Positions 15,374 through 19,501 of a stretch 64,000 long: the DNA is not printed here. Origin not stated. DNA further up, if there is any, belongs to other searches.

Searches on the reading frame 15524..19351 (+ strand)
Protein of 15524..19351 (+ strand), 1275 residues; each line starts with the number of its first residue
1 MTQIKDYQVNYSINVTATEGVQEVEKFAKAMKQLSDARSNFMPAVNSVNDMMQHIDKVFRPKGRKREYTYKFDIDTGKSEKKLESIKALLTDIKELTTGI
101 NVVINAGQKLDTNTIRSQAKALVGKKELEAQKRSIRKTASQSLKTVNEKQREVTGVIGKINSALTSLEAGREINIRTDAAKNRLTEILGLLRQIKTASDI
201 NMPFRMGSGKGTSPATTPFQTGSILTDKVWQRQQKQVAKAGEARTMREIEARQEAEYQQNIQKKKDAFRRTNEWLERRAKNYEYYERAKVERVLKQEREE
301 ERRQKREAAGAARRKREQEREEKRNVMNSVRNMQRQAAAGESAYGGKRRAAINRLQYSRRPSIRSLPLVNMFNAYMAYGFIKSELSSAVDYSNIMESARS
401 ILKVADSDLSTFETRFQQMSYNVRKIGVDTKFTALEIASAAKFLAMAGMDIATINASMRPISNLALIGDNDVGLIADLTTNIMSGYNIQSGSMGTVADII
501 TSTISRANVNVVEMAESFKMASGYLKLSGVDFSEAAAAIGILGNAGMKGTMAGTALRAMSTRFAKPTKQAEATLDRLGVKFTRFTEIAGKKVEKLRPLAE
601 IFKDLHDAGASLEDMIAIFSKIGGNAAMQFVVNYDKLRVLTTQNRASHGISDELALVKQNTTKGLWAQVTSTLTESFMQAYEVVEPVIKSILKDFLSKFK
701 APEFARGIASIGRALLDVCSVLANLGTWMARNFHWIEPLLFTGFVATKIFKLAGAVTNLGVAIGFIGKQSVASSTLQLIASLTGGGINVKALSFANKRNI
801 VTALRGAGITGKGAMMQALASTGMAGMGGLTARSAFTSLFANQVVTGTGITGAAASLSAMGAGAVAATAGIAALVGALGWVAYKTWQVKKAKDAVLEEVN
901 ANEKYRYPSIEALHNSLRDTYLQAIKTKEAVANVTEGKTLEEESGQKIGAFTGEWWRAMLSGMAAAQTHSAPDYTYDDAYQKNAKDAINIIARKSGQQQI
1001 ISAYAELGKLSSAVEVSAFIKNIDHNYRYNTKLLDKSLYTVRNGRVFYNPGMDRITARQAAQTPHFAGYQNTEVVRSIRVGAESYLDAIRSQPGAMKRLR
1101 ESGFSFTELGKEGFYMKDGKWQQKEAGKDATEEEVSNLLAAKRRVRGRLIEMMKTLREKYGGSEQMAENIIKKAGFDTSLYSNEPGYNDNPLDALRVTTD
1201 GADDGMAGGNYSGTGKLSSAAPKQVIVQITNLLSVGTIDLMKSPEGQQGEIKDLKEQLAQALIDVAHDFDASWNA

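Call 46: search_protein_families(library=pfam, proteins=[window:15524-19351:+], max_evalue=0.0001)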
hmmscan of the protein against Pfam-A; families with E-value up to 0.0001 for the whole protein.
window:15524-19351:+ (1275 aa): 1 family
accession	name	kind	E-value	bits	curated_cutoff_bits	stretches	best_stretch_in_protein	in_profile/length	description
PF10145.14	PhageMin_Tail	-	4.4e-34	118.6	33.2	1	423-622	4-199/201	Phage-related minor tail protein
